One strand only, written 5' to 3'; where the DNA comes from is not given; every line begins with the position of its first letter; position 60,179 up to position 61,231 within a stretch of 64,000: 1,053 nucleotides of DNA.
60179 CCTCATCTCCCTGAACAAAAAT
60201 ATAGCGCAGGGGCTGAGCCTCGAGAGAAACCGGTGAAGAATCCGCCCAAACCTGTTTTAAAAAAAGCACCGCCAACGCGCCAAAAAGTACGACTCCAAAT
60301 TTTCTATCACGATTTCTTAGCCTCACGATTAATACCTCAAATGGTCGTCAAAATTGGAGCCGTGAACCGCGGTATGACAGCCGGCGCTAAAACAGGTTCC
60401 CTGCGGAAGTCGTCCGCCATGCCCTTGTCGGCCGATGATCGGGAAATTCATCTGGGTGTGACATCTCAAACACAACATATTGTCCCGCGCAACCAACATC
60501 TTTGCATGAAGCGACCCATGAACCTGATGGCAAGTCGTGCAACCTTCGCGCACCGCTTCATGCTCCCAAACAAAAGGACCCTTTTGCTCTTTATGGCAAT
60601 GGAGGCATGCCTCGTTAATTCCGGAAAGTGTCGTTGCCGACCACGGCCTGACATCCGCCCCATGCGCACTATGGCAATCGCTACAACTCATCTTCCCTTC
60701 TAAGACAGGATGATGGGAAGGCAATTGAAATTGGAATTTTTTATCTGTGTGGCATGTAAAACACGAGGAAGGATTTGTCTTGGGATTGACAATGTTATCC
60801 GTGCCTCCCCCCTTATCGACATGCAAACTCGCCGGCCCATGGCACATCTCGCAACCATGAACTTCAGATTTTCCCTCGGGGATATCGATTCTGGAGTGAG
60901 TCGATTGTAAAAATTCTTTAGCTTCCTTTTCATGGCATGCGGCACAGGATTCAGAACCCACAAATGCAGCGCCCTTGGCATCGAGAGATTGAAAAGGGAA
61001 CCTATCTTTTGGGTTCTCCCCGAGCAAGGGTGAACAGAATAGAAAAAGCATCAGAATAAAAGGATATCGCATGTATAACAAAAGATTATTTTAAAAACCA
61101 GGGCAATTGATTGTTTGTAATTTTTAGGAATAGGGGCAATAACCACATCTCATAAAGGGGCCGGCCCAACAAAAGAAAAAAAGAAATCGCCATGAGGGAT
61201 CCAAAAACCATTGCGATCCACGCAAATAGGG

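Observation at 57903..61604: Compact porin-cytochrome (MtrAB/MtoAB/Pcc-like) extracellular-electron-transfer candidate with an octaheme wire, a 691-aa barrel, a monoheme cytochrome and a His-rich 4-TM protein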

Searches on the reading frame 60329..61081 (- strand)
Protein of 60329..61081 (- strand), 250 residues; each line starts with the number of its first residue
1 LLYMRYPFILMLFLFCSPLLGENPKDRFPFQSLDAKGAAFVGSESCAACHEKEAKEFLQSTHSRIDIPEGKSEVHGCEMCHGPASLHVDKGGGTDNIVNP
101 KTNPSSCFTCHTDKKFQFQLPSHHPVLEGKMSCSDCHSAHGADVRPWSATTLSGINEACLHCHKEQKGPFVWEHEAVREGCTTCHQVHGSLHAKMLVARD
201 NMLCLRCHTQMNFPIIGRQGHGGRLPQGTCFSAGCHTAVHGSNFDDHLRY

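Call 3: search_protein_families(library=pfam, proteins=[window:60329-61081:-], max_evalue=1)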
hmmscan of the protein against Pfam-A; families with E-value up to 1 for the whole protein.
window:60329-61081:- (250 aa): 6 families
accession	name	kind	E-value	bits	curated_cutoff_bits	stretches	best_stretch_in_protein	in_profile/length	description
PF09699.15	Paired_CXXCH_1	-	1.4e-20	73.1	20.6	3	174-211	1-39/41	Doubled CXXCH motif (Paired_CXXCH_1)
PF14522.11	Cytochrome_C7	-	2.5e-08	34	24.8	2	123-186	5-67/67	Cytochrome c7 and related cytochrome c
PF22678.1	Cytochrom_c_NrfB-like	-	5.3e-07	30.5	27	2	151-190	28-70/89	Cytochrome c-type protein NrfB-like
PF14537.11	Cytochrom_c3_2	-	8e-05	23.5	25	2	45-114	8-67/79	Cytochrome c3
PF22113.1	Mtrc-MtrF_II-IV_dom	-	0.0048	16.9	30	1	37-62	150-175/176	Outer membrane cytochrome MtrC/MtrF-like, domains II/IV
PF02085.21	Cytochrom_CIII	-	0.052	14.3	22.9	1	45-137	32-101/101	Class III cytochrome C family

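Call 4: search_protein_families(library=ncbifam, proteins=[window:60329-61081:-], max_evalue=1)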
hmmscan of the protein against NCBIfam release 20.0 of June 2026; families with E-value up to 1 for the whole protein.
window:60329-61081:- (250 aa): 10 families
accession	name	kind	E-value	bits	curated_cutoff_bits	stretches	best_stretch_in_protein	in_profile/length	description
NF041028.1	decahem_GSU2203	exception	7.8e-51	173.2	325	2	101-210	145-254/317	GSU2203 family decaheme c-type cytochrome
TIGR03508.1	decahem_SO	subfamily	4.3e-50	170.6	192.2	2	96-245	109-257/258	DmsE family decaheme c-type cytochrome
TIGR01905.1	paired_CXXCH_1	subfamily_domain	1.2e-13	50.7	25.2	2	174-212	1-40/41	doubled CXXCH domain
NF008659.0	PRK11659.1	equivalog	6.3e-09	35.8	184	2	44-167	47-171/188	cytochrome c nitrite reductase pentaheme subunit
TIGR03146.1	cyt_nit_nrfB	equivalog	4.1e-08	33.6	166.6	2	148-211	76-144/145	cytochrome c nitrite reductase pentaheme subunit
NF041198.1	UshA_like_PCGU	equivalog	4.5e-07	28.8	275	2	76-116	474-516/519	UshA-like (seleno)protein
NF049875.1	NetB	exception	8.5e-05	22.5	380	2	44-167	73-199/211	Nrf-like electron transfer protein NetB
NF045722.1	c3_cytochr_TmcA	equivalog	0.021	14.7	114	2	157-212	58-114/125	acidic tetraheme cytochrome c3 TmcA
NF047727.1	4hemeCytCCctA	equivalog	0.32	11.2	180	0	73-145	36-95/109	tetraheme c-type cytochrome CctA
TIGR04315.1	octaheme_Shew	subfamily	0.97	8.4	375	1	45-112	189-251/440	tetrathionate reductase family octaheme c-type cytochrome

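Call 6: search_solved_structures(query=window:60329-61081:-, max_evalue=0.01, show_alignments=2)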
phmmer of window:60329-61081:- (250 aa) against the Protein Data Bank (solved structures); distinct sequences matched with E-value up to 0.01: 2.
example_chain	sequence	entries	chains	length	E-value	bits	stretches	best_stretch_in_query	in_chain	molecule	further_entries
6r2q_A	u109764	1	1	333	3.9e-33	118.3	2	95-244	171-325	Cystathionine beta-synthase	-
6qvm_A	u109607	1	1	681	0.0016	21.2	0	181-231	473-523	Multiheme cytochrome cf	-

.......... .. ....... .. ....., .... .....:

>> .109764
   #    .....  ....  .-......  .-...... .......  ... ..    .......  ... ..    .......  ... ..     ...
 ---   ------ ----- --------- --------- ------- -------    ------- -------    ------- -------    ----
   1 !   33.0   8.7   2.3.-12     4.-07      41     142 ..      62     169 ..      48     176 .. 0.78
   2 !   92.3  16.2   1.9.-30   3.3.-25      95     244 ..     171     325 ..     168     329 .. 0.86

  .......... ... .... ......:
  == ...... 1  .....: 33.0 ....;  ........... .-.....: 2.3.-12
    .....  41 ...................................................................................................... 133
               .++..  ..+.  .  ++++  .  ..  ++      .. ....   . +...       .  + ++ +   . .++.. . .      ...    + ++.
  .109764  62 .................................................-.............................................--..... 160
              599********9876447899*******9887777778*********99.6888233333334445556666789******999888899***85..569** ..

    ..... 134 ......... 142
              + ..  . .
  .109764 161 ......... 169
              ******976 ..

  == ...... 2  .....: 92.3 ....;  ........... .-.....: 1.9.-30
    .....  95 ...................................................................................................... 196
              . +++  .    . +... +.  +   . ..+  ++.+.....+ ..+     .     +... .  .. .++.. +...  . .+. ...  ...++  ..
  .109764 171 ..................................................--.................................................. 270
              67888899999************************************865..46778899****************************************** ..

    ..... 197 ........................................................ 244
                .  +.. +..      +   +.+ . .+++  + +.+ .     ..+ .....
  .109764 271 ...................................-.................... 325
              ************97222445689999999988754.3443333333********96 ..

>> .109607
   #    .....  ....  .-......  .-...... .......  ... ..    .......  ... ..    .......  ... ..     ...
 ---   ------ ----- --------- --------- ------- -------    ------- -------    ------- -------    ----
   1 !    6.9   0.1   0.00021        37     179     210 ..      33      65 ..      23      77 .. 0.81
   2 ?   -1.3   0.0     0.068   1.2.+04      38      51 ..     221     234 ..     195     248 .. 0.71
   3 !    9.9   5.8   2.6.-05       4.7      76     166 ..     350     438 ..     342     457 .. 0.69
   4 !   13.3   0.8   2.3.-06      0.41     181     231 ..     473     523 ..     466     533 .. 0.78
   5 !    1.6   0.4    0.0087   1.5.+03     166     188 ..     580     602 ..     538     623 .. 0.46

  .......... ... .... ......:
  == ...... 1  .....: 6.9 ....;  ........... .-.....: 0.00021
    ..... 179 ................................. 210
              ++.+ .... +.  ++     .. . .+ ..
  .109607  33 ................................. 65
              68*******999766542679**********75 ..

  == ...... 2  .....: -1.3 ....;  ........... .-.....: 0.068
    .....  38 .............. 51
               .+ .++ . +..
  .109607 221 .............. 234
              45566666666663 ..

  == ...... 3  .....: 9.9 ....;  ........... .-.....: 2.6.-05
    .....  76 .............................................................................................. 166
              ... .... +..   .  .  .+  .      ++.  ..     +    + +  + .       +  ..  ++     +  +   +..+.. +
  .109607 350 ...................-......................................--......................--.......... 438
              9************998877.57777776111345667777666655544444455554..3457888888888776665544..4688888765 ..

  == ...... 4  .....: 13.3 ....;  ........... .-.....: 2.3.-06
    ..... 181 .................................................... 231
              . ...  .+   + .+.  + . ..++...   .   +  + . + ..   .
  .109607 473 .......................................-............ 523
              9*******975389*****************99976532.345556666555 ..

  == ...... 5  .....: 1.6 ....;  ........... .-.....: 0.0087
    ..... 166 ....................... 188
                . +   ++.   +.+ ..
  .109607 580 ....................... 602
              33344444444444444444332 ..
